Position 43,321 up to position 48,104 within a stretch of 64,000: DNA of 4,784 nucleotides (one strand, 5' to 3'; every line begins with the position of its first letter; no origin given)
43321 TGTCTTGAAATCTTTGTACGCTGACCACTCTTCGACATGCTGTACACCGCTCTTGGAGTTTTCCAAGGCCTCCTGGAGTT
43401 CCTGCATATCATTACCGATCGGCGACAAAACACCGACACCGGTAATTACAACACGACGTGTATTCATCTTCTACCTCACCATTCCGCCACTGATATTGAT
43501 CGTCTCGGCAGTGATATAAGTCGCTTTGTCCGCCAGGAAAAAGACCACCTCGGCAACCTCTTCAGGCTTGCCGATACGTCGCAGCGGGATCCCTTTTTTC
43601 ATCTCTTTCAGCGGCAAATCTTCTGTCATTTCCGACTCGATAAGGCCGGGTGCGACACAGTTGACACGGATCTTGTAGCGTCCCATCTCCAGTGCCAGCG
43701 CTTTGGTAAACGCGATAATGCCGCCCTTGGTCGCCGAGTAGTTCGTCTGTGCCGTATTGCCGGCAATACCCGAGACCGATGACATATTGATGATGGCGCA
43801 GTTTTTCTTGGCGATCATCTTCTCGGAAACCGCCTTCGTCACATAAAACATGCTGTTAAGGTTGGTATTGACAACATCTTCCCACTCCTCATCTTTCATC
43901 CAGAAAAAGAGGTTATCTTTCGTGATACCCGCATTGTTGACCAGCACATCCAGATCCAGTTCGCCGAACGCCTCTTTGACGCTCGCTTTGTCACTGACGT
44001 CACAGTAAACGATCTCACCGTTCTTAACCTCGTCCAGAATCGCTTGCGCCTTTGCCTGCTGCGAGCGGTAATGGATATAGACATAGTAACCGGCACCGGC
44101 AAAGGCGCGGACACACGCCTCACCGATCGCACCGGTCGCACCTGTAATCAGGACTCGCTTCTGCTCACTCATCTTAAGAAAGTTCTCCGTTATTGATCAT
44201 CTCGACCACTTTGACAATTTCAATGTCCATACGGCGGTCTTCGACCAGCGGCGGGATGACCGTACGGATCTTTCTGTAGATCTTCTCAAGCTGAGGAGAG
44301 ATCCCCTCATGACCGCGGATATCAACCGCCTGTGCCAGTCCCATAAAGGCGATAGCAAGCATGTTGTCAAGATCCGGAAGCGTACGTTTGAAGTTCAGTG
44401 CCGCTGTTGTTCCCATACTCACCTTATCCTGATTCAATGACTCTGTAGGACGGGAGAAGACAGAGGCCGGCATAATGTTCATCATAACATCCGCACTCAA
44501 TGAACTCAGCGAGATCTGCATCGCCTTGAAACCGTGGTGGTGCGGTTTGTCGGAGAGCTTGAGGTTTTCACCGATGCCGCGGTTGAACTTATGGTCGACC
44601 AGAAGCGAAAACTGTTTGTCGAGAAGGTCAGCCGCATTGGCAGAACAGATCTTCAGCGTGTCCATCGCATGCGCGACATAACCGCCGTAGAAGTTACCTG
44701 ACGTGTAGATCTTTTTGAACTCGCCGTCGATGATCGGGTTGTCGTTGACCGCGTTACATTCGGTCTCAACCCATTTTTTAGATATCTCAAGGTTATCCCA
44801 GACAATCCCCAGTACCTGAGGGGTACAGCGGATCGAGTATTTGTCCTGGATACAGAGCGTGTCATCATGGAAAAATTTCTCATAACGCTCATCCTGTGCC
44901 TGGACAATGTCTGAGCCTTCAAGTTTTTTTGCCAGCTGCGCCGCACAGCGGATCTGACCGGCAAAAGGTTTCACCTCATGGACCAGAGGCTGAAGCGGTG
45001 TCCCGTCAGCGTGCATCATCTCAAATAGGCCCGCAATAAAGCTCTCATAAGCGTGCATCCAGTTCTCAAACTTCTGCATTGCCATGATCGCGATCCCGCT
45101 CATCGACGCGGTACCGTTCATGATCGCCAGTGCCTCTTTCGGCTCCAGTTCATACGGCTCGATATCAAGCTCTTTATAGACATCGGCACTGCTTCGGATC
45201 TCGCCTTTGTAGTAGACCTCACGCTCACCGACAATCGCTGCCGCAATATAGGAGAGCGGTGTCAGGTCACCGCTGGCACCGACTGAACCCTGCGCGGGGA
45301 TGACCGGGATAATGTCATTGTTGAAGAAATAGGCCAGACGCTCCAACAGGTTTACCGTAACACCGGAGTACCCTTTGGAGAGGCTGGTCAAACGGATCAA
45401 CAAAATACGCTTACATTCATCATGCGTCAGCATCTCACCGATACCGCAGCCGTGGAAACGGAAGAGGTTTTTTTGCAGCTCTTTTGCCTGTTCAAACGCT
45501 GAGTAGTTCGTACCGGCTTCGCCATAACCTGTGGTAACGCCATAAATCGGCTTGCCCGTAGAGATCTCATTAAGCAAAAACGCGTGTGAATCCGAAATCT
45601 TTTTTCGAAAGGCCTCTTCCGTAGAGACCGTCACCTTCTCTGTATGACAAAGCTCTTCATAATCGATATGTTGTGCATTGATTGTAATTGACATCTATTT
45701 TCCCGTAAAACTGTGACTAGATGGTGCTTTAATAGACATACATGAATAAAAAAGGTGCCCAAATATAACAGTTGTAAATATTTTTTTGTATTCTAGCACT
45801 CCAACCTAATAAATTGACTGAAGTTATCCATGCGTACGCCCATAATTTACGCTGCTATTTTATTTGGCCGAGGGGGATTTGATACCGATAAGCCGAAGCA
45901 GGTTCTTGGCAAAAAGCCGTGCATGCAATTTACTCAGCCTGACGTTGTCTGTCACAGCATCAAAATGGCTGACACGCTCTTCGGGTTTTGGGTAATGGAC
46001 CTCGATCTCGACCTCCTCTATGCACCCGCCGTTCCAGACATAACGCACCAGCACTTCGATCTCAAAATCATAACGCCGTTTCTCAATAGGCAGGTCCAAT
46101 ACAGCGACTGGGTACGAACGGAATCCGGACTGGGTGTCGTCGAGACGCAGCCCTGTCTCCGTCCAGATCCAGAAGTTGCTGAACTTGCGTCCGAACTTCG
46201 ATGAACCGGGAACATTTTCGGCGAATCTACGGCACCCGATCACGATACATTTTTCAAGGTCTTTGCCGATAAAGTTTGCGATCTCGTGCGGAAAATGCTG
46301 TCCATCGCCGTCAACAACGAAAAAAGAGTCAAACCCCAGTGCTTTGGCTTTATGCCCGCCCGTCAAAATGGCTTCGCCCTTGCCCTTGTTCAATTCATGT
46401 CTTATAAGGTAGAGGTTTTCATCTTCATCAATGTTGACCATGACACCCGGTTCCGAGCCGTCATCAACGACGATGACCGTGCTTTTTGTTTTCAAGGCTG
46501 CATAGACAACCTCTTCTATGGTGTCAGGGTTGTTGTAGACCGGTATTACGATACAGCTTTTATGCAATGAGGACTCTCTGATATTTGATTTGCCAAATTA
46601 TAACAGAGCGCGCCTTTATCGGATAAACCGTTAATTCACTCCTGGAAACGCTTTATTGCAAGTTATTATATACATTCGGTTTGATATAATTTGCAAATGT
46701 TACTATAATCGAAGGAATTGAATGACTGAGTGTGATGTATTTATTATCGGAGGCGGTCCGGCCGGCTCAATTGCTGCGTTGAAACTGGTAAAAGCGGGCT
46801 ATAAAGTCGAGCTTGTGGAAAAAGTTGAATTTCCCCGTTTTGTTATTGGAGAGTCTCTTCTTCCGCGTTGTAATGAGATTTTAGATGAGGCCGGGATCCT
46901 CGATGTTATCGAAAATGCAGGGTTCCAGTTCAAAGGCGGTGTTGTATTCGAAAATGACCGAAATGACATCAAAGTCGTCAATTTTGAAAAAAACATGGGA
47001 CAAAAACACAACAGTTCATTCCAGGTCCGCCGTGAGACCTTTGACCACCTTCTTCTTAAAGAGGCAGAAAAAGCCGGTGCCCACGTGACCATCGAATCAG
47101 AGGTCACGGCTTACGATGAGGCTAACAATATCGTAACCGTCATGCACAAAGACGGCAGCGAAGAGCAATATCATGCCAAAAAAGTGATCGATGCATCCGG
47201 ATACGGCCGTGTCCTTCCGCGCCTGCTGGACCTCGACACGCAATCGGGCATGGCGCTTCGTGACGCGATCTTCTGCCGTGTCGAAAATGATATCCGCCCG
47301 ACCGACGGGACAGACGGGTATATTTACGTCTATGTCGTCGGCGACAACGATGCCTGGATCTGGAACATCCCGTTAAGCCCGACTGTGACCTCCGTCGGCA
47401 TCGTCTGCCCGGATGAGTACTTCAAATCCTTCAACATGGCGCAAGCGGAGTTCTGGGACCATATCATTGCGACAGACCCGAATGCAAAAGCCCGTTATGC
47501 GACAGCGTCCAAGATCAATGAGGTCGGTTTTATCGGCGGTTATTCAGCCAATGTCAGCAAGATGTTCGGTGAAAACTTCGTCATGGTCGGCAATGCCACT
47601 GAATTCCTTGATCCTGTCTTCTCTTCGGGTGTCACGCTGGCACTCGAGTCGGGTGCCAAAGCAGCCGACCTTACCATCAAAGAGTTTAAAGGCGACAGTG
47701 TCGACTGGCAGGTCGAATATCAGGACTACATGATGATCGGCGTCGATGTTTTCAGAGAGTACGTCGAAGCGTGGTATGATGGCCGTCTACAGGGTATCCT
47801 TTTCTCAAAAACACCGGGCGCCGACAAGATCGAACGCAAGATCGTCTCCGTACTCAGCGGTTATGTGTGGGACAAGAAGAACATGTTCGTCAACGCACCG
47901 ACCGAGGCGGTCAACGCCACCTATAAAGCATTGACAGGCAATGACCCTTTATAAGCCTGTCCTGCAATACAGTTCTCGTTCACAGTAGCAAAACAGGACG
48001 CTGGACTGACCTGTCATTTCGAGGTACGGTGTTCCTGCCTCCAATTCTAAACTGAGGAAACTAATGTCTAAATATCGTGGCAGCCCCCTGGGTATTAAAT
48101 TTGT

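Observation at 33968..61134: About 27-kb flexirubin-like (aryl-polyene plus dialkylresorcinol) type II PKS/FAS locus in a Campylobacterota-type chromosome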

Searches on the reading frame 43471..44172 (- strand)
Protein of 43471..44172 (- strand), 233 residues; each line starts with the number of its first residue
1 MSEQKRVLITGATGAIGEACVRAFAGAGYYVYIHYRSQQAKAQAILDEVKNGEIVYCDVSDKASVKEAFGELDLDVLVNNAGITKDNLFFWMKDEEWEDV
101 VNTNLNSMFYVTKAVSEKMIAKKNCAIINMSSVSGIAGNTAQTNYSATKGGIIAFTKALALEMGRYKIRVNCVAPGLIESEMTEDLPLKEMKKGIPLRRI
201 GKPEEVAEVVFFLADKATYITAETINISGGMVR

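Call 4: search_protein_families(library=pfam, proteins=[window:43471-44172:-], max_evalue=0.01)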
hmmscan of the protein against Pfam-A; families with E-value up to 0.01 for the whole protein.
window:43471-44172:- (233 aa): 13 families
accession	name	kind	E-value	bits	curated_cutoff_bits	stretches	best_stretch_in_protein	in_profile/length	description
PF13561.12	adh_short_C2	-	8.8e-54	183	27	1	11-231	1-235/236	Enoyl-(Acyl carrier protein) reductase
PF00106.31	adh_short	-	2.1e-50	171.4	26.6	1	5-187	1-191/195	short chain dehydrogenase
PF08659.16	KR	-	1.1e-16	61.7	22.6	1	7-152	3-156/180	KR domain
PF01370.27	Epimerase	-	2.1e-13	50.7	20.9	1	7-142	1-124/240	NAD dependent epimerase/dehydratase family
PF05368.20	NmrA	-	2.5e-09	37.6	27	1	4-73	2-71/298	NmrA-like family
PF16363.11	GDP_Man_Dehyd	-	3.9e-07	30.3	27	1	8-83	1-85/332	GDP-mannose 4,6 dehydratase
PF13460.12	NAD_binding_10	-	1.1e-06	29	27.2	1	11-160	1-129/184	NAD(P)H-binding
PF04321.23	RmlD_sub_bind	-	4e-05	23.3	27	1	6-84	2-62/287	RmlD substrate binding domain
PF02719.21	Polysacc_synt_2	-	5.8e-05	22.9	20.2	1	7-120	1-120/293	Polysaccharide biosynthesis protein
PF01073.25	3Beta_HSD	-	0.00015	21.4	22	1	8-78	1-73/280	3-beta hydroxysteroid dehydrogenase/isomerase family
PF23441.1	SDR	-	0.0029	17.5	27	0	147-185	165-201/258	SDR-like rossmann domain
PF08643.16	DUF1776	-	0.0045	16.9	25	0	93-178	112-199/294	Fungal family of unknown function (DUF1776)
PF13058.12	DUF3920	-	0.0067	17.1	27.3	1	45-118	20-94/126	Protein of unknown function (DUF3920)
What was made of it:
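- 43471..44172 (-): ApeQ/FlxB-like ketoreductase. Pfam adh_short_C2 (call 4).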

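Call 93: search_protein_families(library=ncbifam, proteins=[window:43471-44172:-], max_evalue=0.00001)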
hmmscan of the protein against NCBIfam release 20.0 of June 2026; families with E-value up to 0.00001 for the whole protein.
window:43471-44172:- (233 aa): 224 families (the best 25 are shown)
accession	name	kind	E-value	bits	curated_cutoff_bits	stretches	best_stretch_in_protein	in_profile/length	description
TIGR01830.1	3oxo_ACP_reduc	equivalog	2.9e-78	262.9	297.75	1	7-232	1-239/239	3-oxoacyl-[acyl-carrier-protein] reductase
NF053542.1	FlxB_rubin_SDR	equivalog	1.1e-75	254.5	340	1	6-231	2-239/239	flexirubin biosynthesis SDR family reductase FlxB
NF004200.0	PRK05653.1-5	equivalog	1.3e-71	241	273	1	4-232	2-242/242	3-oxoacyl-ACP reductase FabG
NF004197.0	PRK05653.1-1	equivalog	9.3e-69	231.8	332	1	4-232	7-247/249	3-oxoacyl-ACP reductase FabG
NF009466.0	PRK12826.1-2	subfamily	1.3e-66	224.6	222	1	3-232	2-245/248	3-oxoacyl-ACP reductase FabG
NF004199.0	PRK05653.1-4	equivalog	6.1e-66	222.5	301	1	4-232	5-246/247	3-oxoacyl-ACP reductase FabG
NF009464.0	PRK12824.1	subfamily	1.9e-64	217.6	269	1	5-231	3-242/245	3-oxoacyl-ACP reductase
NF004198.0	PRK05653.1-3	equivalog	9.1e-63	212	296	1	3-232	6-247/248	3-oxoacyl-ACP reductase FabG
TIGR01829.1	AcAcCoA_reduct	subfamily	1.3e-61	208.4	302.1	1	7-231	3-240/242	acetoacetyl-CoA reductase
NF047420.2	EF_P_mod_YmfI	equivalog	2.2e-60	204.3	238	1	7-231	2-235/236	elongation factor P 5-aminopentanone reductase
TIGR01831.1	fabG_rel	equivalog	2.4e-59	200.6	338.85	1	7-232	1-239/239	3-ketoacyl-ACP reductase FabG2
NF009547.0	PRK12936.1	subfamily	1.7e-57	194.9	436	1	5-232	7-243/245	3-ketoacyl-(acyl-carrier-protein) reductase NodG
NF005559.1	PRK07231.1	subfamily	7e-54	182.9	215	1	3-232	3-248/249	glucose 1-dehydrogenase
NF052558.1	MBtsdlDhBudC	equivalog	3.9e-53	180.6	270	1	3-231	2-241/250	meso-2,3-butanediol dehydrogenase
NF006110.0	PRK08261.1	equivalog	1.4e-50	172.5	410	1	3-229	213-448/454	3-oxoacyl-ACP reductase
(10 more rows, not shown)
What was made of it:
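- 43471..44172 (-): FlxB model scores 254 against a cutoff of 340 (call 93).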

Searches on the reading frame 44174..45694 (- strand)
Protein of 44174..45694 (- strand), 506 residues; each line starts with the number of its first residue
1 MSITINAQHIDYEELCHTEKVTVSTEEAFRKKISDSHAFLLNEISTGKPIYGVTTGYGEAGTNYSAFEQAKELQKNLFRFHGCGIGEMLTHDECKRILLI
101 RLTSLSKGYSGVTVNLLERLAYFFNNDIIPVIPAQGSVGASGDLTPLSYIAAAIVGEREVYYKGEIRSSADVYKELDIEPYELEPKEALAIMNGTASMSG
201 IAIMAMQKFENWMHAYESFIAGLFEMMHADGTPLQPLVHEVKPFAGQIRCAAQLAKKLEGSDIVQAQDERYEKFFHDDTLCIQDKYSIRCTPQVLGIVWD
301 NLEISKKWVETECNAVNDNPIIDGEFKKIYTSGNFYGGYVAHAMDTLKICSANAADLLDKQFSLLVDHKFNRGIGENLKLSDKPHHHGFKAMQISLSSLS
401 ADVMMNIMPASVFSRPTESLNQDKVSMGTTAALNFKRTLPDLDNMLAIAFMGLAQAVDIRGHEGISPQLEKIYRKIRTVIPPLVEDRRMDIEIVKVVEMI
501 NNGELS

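Call 4: search_protein_families(library=pfam, proteins=[window:44174-45694:-], max_evalue=0.01)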
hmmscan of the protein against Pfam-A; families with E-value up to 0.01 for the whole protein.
window:44174-45694:- (506 aa): 1 family
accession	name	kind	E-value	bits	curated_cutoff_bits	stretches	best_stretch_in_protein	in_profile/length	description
PF00221.24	Lyase_aromatic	-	1.3e-146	489.4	27.3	1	19-477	12-465/466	Aromatic amino acid lyase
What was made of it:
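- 44174..45694 (-): MIO aromatic amino-acid ammonia-lyase (starter supply). Pfam Lyase_aromatic, 489 bits (call 4).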

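Call 6: search_protein_families(library=ncbifam, proteins=[window:44174-45694:-], max_evalue=0.001)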
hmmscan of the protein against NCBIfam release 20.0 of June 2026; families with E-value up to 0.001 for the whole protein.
window:44174-45694:- (506 aa): 8 families
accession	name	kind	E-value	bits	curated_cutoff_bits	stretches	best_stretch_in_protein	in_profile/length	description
NF006871.0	PRK09367.1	subfamily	2.9e-117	392.4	524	1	3-505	4-497/505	histidine ammonia-lyase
NF041222.1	BagA_FevW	exception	2.9e-116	389.2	1000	1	26-505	27-519/529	bagremycin/ferroverdin biosynthesis tyrosine ammonia-lyase BagA/FevW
TIGR01225.1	hutH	equivalog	1e-114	383.8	539.15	1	17-505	17-494/506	histidine ammonia-lyase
NF053541.1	FlxA_rubin_TAL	equivalog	1.4e-107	360.2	700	1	18-501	11-497/498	flexirubin biosynthesis tyrosine ammonia-lyase FlxA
TIGR04475.1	Phe_D_beta_mut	equivalog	1.8e-100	337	800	1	12-496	12-505/510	phenylalanine aminomutase (D-beta-phenylalanine forming)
TIGR03832.1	Tyr_2_3_mutase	equivalog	1.6e-97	327.1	501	1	18-499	16-506/507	tyrosine 2,3-aminomutase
TIGR01226.1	phe_am_lyase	equivalog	4e-89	299.7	519.15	1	21-463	53-504/680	phenylalanine ammonia-lyase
TIGR04473.1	taxol_Phe_23mut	exception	5.4e-55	186.9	1250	1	9-463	39-500/687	phenylalanine aminomutase (L-beta-phenylalanine forming)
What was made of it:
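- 44174..45694 (-): FlxA model scores 360 against a cutoff of 700 and the HAL model 392 against 524 (call 6).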

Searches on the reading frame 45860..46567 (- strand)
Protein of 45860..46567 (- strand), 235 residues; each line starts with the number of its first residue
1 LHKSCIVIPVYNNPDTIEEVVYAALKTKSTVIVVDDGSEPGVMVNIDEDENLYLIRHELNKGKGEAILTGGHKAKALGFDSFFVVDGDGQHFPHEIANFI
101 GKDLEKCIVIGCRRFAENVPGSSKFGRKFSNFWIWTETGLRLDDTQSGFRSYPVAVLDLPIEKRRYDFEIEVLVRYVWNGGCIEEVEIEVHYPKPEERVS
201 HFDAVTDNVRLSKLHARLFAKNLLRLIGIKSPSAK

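Call 4: search_protein_families(library=pfam, proteins=[window:45860-46567:-], max_evalue=0.01)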
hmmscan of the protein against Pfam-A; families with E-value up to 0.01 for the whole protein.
window:45860-46567:- (235 aa): 1 family
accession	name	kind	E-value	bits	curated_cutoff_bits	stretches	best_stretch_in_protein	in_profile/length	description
PF00535.33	Glycos_transf_2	-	4.1e-15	56.6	23.3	1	5-156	1-158/168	Glycosyl transferase family 2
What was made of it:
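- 45860..46567 (-): GT2 glycosyltransferase, matching the N-terminal half of ApeJ. Pfam Glycos_transf_2 (call 4).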

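Call 95: search_protein_families(library=ncbifam, proteins=[window:45860-46567:-], max_evalue=0.00001)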
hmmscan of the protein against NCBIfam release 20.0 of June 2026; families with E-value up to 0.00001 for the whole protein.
window:45860-46567:- (235 aa): 6 families
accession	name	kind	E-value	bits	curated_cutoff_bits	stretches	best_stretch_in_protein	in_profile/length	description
NF058614.1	PPMAGASynPpgS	equivalog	6.7e-16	58.4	370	1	5-120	3-125/226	polyprenyl-phospho-N-acetylgalactosaminyl synthase PpgS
TIGR04182.1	glyco_TIGR04182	equivalog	1.4e-10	41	325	1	4-211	2-210/293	S-layer glycoprotein N-glycosyltransferase AglJ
NF007986.1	PRK10714.1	equivalog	1.4e-08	34.2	529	1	2-192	6-200/316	undecaprenyl-phosphate 4-deoxy-4-formamido-L-arabinose transferase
TIGR03965.1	mycofact_glyco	equivalog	2.3e-07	30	280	1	4-75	76-154/467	mycofactocin biosynthesis glycosyltransferase MftF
NF047588.1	GlcsyltransPgfSStrep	equivalog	3.9e-07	29.6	500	1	5-153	4-160/308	glycosyltransferase PgfS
TIGR03937.1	PgaC_IcaA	equivalog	1.3e-06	27.6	422.3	1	5-89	48-136/407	poly-beta-1,6-N-acetyl-D-glucosamine synthase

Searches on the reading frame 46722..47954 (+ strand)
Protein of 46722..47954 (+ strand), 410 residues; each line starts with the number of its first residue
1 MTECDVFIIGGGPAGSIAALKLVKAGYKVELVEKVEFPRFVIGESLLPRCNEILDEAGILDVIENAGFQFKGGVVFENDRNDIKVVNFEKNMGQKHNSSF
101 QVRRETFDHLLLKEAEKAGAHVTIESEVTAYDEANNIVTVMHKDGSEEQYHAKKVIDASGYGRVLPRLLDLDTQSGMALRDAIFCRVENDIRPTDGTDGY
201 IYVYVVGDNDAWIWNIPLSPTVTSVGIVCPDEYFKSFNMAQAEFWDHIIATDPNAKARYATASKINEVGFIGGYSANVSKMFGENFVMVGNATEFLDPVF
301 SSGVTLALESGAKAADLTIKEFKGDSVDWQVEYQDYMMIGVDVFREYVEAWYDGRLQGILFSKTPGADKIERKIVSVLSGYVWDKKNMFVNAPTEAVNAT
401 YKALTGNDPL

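Call 4: search_protein_families(library=pfam, proteins=[window:46722-47954:+], max_evalue=0.01)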
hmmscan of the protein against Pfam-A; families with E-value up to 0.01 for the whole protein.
window:46722-47954:+ (410 aa): 11 families
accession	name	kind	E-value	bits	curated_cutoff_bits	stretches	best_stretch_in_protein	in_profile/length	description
PF04820.20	Trp_halogenase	-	6.9e-30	104.7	21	2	91-353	144-387/458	Tryptophan halogenase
PF01494.25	FAD_binding_3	-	1.2e-17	64.6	22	1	3-316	1-316/349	FAD binding domain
PF12831.13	FAD_oxidored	-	9.8e-11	42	27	1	5-166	1-151/416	FAD dependent oxidoreductase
PF01266.30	DAO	-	2.9e-10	40.6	27.9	2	5-35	1-31/353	FAD dependent oxidoreductase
PF07992.20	Pyr_redox_2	-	9.1e-10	38.9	26.1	1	5-166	2-114/291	Pyridine nucleotide-disulphide oxidoreductase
PF03486.20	HI0933_like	-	8e-07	29.2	50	1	5-166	2-168/244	HI0933-like protein Rossmann domain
PF01134.28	GIDA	-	2e-06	27.6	22.1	1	5-161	1-150/391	Glucose inhibited division protein A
PF00890.30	FAD_binding_2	-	1.1e-05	25.3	20.4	1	5-36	1-32/414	FAD binding domain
PF13450.12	NAD_binding_8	-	5.6e-05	23.8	21.9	1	8-35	1-28/68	NAD(P)-binding Rossmann-like domain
PF05834.18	Lycopene_cycl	-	0.00025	20.7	23.4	1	5-163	1-143/380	Lycopene cyclase protein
PF13738.12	Pyr_redox_3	-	0.0014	18.4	30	0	8-34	2-29/305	Pyridine nucleotide-disulphide oxidoreductase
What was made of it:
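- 46722..47954 (+): FADH2-dependent halogenase. Pfam Trp_halogenase (call 4).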

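Call 6: search_protein_families(library=ncbifam, proteins=[window:46722-47954:+], max_evalue=0.001)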
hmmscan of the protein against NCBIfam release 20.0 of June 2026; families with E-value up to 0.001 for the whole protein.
window:46722-47954:+ (410 aa): 68 families (the best 25 are shown)
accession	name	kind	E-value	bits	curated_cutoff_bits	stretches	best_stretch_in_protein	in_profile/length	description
NF033113.0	halo_ClmS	equivalog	6.9e-47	160.2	900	1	4-316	3-319/570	chloramphenicol-biosynthetic FADH2-dependent halogenase CmlS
TIGR02032.1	GG-red-SF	subfamily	1.1e-35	123.7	158.8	1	5-316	2-295/297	geranylgeranyl reductase family protein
NF049967.1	QhpG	equivalog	3.1e-33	115.3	240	1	6-315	1-283/423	flavin-dependent monooxygenase QhpG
NF038171.1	maturase_LodB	equivalog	5.3e-28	98.1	400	1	5-347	1-340/361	lysine-epsilon-oxidase maturase LodB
NF005313.0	PRK06847.1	subfamily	1.7e-20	73.3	372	1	5-151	6-153/375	hypothetical protein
NF038174.1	maturase_GoxB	equivalog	3.3e-19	69.2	400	1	5-352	2-343/358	glycine oxidase maturase GoxB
NF041160.1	DGGPL_Thplmales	equivalog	6.4e-19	68.1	780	1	1-364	1-356/396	digeranylgeranylglycerophospholipid reductase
NF041080.1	DGGGPL_reductase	equivalog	4.5e-17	62.1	580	1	5-328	3-321/447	digeranylgeranylglycerophospholipid reductase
NF045655.1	MkRedMenJ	equivalog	1.1e-16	60.8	700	1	2-337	3-332/406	menaquinone reductase MenJ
NF004832.0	PRK06184.1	subfamily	2.9e-13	49.4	476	1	2-171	5-179/506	hypothetical protein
NF041385.1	Dggglyphlred_Halo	equivalog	7.9e-13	47.7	700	1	3-321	4-316/405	digeranylgeranylglycerophospholipid reductase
NF004833.1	PRK06185.1-1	subfamily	2.9e-12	46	488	1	5-321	4-318/403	FAD-dependent oxidoreductase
TIGR02023.1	BchP-ChlP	subfamily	3.2e-12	46.2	343.3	2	96-337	83-318/388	geranylgeranyl diphosphate reductase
NF033145.1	rif_monoox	equivalog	4.8e-12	45.5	800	1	5-187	2-178/472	rifampin monooxygenase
NF004834.1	PRK06185.1-3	subfamily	7e-12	44.9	500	1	4-324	8-325/420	FAD-dependent oxidoreductase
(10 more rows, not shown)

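Call 90: search_solved_structures(query=window:46722-47954:+, max_evalue=1e-15)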
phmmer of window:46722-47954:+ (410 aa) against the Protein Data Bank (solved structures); distinct sequences matched with E-value up to 1e-15: 10.
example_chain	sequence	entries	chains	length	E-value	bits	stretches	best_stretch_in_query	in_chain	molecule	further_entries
3nix_A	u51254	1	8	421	6.5e-96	325.2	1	3-394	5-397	Flavoprotein/dehydrogenase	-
5buk_A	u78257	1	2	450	2e-44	155.7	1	3-387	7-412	FADH2-dependent halogenase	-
7fco_A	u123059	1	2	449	4.2e-43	151.3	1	3-380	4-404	ChlB4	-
5dbj_E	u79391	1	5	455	1.5e-42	149.5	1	4-390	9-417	FADH2-dependent halogenase PltA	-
5bul_A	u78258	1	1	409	1.2e-38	136.6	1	2-348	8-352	flavin-dependent halogenase triple mutant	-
5bva_A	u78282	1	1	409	1.9e-37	132.7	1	2-336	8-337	flavin-dependent halogenase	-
8zop_A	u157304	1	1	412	1.2e-34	123.5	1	3-353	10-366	Halogenase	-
3i3l_A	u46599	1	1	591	2.5e-33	119.1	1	1-317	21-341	Alkylhalidase CmlS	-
3e1t_A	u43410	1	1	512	2.2e-32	116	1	5-313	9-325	Halogenase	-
8gu0_A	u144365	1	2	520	1.8e-25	93.2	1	3-331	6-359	Non-heme halogenase radH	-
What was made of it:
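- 46722..47954 (+): PDB matches: 3NIX at 325 bits, then 5BUK ('FADH2-dependent halogenase'), ChlB4, PltA, 5BUL/5BVA ('flavin-dependent halogenase') and CmlS (call 90).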
